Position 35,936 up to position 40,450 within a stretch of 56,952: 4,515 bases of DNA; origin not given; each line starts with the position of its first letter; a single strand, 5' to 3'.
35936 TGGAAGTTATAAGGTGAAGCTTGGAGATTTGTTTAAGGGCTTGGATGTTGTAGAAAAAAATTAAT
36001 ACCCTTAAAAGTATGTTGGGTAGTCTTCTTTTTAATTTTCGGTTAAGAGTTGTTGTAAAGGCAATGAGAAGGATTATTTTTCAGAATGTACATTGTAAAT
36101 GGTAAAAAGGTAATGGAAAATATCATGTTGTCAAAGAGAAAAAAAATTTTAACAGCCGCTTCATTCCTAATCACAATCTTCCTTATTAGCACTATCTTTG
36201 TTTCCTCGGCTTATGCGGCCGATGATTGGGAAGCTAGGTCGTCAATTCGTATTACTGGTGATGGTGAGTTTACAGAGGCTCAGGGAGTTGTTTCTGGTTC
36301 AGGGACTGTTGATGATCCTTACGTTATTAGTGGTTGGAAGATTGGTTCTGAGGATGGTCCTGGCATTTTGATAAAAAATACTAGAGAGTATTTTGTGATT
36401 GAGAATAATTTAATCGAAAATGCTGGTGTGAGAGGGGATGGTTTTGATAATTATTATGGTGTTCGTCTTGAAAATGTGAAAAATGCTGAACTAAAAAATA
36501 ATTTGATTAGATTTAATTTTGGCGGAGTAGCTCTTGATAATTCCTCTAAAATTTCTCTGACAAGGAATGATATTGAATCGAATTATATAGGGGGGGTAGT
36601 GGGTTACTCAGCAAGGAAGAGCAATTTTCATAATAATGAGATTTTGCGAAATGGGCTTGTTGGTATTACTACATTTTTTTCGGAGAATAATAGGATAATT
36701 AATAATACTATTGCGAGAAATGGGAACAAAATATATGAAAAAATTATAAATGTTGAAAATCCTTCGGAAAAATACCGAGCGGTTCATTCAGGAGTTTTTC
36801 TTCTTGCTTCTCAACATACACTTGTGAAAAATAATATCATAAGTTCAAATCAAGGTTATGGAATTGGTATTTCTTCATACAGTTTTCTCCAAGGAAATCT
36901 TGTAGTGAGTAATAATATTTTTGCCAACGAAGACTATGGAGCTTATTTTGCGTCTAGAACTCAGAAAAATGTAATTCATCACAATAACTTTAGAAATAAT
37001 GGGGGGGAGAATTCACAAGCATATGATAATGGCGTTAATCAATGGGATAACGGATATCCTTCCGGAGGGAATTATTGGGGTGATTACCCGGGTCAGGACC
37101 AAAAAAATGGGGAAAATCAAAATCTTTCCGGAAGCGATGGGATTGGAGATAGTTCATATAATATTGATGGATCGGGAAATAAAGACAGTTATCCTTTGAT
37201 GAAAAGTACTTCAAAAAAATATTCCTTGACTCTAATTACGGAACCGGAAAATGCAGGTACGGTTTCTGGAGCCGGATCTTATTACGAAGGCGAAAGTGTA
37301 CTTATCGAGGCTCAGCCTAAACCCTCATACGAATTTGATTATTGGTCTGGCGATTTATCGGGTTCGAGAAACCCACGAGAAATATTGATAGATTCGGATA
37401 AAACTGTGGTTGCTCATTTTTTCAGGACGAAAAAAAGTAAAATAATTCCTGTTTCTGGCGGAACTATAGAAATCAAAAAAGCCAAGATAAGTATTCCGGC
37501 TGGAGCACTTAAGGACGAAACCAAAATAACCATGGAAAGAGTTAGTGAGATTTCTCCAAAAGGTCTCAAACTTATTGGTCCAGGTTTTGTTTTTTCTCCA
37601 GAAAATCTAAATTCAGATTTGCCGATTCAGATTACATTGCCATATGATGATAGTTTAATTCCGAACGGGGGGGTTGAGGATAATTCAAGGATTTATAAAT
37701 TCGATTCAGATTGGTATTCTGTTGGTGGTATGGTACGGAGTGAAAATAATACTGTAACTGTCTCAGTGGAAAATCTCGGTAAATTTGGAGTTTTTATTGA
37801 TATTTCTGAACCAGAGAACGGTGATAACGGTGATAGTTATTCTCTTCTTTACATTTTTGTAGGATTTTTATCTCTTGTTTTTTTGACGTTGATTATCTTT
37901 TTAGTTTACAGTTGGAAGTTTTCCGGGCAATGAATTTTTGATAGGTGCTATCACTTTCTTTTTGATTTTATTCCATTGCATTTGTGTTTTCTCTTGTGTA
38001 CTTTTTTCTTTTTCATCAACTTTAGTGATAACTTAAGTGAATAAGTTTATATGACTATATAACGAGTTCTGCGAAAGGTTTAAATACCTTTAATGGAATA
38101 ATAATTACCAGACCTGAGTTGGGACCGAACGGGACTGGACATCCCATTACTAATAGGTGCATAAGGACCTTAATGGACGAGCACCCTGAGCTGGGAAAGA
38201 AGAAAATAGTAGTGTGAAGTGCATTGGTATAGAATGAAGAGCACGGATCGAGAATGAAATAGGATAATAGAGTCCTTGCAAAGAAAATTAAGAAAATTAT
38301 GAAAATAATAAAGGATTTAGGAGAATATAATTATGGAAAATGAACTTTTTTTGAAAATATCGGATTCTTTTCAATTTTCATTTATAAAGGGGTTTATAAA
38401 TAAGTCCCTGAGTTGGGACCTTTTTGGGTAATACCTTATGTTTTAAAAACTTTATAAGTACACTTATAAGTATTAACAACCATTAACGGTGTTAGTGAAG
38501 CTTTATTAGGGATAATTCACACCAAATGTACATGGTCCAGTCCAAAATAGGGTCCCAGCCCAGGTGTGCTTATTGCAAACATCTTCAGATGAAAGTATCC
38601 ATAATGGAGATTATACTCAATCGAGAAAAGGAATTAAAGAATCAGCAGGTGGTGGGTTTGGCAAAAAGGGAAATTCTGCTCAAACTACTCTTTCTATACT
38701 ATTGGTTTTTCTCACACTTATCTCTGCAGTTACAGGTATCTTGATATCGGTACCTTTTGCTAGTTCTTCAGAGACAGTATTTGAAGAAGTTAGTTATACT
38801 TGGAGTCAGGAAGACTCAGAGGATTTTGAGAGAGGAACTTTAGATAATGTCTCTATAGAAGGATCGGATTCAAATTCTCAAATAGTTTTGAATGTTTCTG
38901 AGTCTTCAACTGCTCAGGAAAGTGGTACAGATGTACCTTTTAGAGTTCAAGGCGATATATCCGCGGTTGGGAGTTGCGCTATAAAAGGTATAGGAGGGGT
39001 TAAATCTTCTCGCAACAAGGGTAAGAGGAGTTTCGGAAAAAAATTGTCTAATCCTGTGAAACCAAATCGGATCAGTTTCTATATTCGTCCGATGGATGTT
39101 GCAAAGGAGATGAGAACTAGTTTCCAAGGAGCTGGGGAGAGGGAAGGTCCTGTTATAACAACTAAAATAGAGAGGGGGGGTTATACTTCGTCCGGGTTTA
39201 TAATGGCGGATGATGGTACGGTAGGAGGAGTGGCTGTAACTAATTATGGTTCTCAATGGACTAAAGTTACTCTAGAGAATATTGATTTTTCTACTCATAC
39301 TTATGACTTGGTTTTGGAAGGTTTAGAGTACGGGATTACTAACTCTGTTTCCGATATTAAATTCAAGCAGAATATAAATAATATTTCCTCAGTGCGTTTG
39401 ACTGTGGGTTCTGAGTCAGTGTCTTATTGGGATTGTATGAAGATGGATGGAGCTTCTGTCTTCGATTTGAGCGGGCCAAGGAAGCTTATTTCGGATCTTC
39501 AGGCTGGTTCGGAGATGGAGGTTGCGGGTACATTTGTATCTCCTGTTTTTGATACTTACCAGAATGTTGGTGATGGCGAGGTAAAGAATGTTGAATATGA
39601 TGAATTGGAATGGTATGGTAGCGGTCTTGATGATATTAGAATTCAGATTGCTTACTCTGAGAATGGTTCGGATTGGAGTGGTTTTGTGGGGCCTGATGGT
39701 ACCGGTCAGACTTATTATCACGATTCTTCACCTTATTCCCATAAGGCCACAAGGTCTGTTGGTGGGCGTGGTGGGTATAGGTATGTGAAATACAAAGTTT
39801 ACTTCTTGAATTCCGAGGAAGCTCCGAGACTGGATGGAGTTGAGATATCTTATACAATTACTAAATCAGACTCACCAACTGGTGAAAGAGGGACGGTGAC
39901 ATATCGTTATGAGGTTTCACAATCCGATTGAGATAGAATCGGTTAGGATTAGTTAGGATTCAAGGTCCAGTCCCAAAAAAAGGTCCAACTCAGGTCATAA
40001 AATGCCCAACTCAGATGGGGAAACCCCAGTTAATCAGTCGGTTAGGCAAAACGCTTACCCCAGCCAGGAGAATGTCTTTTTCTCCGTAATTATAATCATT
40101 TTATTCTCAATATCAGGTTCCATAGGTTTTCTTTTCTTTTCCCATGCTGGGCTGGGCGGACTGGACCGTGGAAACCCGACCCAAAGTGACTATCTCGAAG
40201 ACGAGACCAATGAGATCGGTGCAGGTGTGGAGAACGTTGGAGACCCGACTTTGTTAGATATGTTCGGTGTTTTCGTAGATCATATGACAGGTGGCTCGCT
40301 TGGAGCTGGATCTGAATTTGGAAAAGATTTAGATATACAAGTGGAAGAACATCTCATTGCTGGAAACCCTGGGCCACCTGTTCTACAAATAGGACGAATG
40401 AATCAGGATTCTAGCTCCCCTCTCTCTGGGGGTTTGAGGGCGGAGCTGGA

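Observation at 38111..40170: GC-rich ~30-nt motif in both orientations bracketing the 5' ends of two consecutive surface-protein genes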

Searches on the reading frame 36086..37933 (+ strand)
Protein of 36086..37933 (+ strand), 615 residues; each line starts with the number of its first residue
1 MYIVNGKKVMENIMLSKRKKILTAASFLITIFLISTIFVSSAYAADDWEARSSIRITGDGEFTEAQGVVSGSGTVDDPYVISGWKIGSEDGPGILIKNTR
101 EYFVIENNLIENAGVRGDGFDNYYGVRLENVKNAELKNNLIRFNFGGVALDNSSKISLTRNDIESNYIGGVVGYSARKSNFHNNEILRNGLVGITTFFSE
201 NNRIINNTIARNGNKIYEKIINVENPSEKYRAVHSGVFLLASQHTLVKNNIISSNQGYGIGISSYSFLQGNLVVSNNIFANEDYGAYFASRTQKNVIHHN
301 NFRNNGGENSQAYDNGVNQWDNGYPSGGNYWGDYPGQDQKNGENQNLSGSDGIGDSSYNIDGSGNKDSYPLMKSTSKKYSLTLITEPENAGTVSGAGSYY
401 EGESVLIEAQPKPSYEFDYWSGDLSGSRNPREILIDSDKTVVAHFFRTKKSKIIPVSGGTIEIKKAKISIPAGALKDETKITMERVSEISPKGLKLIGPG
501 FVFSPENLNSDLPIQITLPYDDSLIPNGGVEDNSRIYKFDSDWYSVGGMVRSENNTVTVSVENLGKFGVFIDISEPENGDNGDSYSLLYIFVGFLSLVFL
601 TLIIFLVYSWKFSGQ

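Call 10: search_protein_families(library=pfam, proteins=[window:36086-37933:+], max_evalue=0.01)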
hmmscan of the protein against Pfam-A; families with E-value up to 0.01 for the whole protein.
window:36086-37933:+ (615 aa): 3 families
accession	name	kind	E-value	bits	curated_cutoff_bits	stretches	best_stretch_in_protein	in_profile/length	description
PF13229.12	Beta_helix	-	6.4e-20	71.8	25.9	1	124-301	1-157/158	Right handed beta helix region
PF05048.19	NosD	-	6.5e-19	68.6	23.6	2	235-336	106-212/212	Periplasmic copper-binding protein (NosD)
PF18998.6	Flg_new_2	-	2.3e-12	47.2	23.6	1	382-446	2-70/73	Divergent InlB B-repeat domain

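Call 18: find_encoding_contigs(protein=window:36086-37933:+, flank=10000, max_places=6)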
Protein window:36086-37933:+ (615 aa): no gene with exactly this product is on record in the collection.

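Call 48: find_homologous_proteins(query=window:36086-37933:+, max_evalue=0.00001)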
Query window:36086-37933:+ (615 aa): 1388 proteins with E <= 0.00001 among 8000 candidates; the best 120 are listed.
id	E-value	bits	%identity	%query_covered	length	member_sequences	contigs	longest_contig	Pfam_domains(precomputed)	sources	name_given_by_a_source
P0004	0.0e+0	1338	100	98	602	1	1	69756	PF13229.13,PF18998.7,PF05048.20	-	-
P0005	4.0e-60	222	36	52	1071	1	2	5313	PF13229.13,PF05048.20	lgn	-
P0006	1.2e-59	221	42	15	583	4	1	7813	PF09479.17,PF18998.7,PF17965.8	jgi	-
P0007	4.7e-55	205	31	59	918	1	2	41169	PF13229.13,PF05048.20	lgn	-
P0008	3.5e-54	203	32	48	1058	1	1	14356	PF13229.13,PF00404.25,PF05048.20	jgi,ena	-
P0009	3.2e-53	199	32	57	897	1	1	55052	PF13229.13,PF05048.20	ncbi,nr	ncbi:MAG: right-handed parallel beta-helix repeat-containing protein [Euryarchaeota archaeon]|nr:rig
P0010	6.3e-52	195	30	44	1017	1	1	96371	PF13229.13,PF05048.20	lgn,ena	-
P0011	1.1e-51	194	33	59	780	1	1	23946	PF13229.13,PF05048.20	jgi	jgi:parallel beta-helix repeat protein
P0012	2.7e-48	183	37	38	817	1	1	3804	PF13229.13,PF00801.27,PF13927.13,PF18998.7,PF05048.20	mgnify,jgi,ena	mgnify:CR=1 FL=1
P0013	4.4e-48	182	37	59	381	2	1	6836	PF13229.13,PF05048.20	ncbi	-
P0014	4.6e-48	182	33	14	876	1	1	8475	PF18998.7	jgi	-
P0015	1.3e-47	181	37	43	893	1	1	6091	PF13229.13,PF18998.7,PF05048.20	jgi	jgi:parallel beta-helix repeat protein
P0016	3.0e-47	180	39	31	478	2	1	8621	PF18998.7,PF05048.20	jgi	jgi:parallel beta-helix repeat protein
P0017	1.7e-44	171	31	67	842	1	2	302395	PF13229.13,PF18998.7,PF05048.20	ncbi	ncbi:MAG: NosD domain-containing protein [Candidatus Bathyarchaeia archaeon]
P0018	1.9e-44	170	31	46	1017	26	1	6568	PF13229.13,PF05048.20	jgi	-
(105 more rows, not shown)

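Call 49: find_encoding_contigs(protein=P0004, flank=10000, max_places=10)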
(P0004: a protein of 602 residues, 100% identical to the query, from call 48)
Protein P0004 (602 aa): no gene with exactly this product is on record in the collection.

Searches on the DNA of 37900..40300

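Call 38: search_rna_families(source=window, start=37900, end=40300, threshold=evalue, max_evalue=5)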
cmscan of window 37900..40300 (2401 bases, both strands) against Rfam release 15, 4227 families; matches with E-value up to 5: 1.
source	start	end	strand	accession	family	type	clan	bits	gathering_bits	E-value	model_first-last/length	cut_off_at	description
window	38804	38835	+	RF03680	mir-9465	Gene; miRNA;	-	20.3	63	0.57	1-74/74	no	mir-9465 microRNA precursor family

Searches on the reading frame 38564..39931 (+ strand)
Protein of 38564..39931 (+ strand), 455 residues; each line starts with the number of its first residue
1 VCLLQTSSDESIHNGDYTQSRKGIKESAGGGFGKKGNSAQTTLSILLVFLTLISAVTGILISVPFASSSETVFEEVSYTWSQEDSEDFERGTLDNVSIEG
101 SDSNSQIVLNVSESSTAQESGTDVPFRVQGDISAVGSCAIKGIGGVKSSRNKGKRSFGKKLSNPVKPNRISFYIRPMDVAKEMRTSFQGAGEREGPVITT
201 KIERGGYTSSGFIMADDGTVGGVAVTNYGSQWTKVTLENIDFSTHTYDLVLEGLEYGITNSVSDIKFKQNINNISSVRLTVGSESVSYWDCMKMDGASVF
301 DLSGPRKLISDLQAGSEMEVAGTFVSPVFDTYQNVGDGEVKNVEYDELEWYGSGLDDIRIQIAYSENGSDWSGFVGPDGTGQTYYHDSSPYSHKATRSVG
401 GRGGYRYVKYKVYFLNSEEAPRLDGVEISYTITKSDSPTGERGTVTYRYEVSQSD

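Call 10: search_protein_families(library=pfam, proteins=[window:38564-39931:+], max_evalue=0.01)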
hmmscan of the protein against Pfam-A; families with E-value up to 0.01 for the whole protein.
window:38564-39931:+ (455 aa): 0 families

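Call 12: find_encoding_contigs(protein=window:38564-39931:+, flank=10000, max_places=10)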
Protein window:38564-39931:+ (455 aa): no gene with exactly this product is on record in the collection.

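Call 14: find_related_loci(query=window:38564-39931:+, collection=genome_contigs, flank=10000)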
Query window:38564-39931:+ (455 aa) in genome_contigs; peptide patterns used: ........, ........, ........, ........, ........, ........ (x = any residue, [..] = any of these).
83 stretches matched a pattern, but none encodes a relative of the query by tblastn (E <= 1e-3).

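Call 15: find_homologous_proteins(query=window:38564-39931:+)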
Query window:38564-39931:+: 8000 candidates shared short words with the query, none scored E <= 0.001.

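Call 70: search_protein_representatives(protein=window:38573-39931:+)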
Query: 452 residues. Proteins with E-value up to 0.001 (for the whole library): 48; up to 1e-10: 5; up to 1e-30: 3. The best 48 are listed.
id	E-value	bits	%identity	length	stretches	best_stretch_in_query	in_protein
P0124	5.0e-66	239.7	41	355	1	79-447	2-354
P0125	6.4e-49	183.4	36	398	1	47-445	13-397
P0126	4.5e-44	167.4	99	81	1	372-452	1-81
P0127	1.5e-21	93.2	43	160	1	283-447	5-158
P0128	9.9e-12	60.8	34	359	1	277-449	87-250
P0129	3.6e-10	55.7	38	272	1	310-448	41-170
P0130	1.6e-09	53.6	33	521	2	339-429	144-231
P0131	4.1e-09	52.2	35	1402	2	341-432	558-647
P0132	2.1e-08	49.8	39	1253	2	319-432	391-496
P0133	9.1e-08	47.8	30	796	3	340-428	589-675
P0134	7.8e-07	44.7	34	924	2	318-432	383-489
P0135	9.2e-07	44.5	32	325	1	316-427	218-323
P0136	1.8e-06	43.5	38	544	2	320-429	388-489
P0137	4.9e-06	42.1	34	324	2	318-427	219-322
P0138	7.0e-06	41.6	39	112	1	339-425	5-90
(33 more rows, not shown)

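Call 72: find_encoding_contigs(protein=P0126, flank=10000, max_places=10)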
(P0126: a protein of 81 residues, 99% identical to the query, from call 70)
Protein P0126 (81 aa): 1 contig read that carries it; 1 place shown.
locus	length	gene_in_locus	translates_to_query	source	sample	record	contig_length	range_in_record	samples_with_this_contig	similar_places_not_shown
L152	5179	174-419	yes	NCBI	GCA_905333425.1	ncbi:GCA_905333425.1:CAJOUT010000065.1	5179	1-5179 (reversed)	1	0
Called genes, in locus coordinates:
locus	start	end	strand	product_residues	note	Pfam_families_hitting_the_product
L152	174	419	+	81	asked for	-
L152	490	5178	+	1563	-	?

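Call 75: find_encoding_contigs(protein=P0124, flank=10000, max_places=6)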
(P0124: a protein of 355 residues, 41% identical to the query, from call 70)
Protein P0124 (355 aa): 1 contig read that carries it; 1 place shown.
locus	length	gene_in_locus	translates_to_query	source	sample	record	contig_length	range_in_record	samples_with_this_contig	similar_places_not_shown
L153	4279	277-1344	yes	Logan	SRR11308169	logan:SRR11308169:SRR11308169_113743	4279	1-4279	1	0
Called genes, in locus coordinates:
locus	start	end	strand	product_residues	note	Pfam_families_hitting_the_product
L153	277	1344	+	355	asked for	-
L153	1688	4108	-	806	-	PF13802:Gal_mutarotas_2, PF01055:Glyco_hydro_31_2nd, PF21365:Glyco_hydro_31_3rd, PF17137:DUF5110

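Call 76: find_encoding_contigs(protein=P0125, flank=10000, max_places=6)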
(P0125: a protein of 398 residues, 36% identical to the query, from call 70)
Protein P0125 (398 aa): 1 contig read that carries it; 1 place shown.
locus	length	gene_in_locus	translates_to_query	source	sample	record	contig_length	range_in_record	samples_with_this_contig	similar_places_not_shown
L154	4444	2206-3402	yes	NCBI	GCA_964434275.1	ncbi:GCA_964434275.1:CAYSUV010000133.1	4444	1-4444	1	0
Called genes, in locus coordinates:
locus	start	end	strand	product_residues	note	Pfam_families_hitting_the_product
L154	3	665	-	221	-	?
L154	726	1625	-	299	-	-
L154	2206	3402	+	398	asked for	-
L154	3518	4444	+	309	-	?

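Call 82: find_encoding_contigs(protein=P0127, flank=10000, max_places=6)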
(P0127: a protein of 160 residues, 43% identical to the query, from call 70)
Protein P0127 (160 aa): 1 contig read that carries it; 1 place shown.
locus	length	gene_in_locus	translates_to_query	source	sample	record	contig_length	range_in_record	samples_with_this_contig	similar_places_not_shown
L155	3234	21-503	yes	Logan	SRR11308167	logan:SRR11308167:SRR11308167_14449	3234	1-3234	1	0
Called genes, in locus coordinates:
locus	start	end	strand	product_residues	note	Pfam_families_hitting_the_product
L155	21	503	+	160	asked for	-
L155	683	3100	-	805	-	PF13802:Gal_mutarotas_2, PF01055:Glyco_hydro_31_2nd, PF21365:Glyco_hydro_31_3rd, PF17137:DUF5110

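Call 83: find_encoding_contigs(protein=window:38573-39931:+, flank=10000, max_places=10)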
Protein window:38573-39931:+ (452 aa): no gene with exactly this product is on record in the collection.

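Call 84: list_cluster_members(proteins=[P0126, P0004, window:38573-39931:+, window:38564-39931:+])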
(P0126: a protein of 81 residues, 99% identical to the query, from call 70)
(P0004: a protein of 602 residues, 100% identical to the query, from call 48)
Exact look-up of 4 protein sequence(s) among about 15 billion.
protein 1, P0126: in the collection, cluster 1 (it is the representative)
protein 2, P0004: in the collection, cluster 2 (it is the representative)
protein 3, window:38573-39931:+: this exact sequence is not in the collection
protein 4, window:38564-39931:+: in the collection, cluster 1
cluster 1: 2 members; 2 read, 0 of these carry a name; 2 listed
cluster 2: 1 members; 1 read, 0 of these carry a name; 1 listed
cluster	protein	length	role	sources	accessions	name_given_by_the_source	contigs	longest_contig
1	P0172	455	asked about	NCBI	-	-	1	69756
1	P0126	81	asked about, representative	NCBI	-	-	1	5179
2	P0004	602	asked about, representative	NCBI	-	-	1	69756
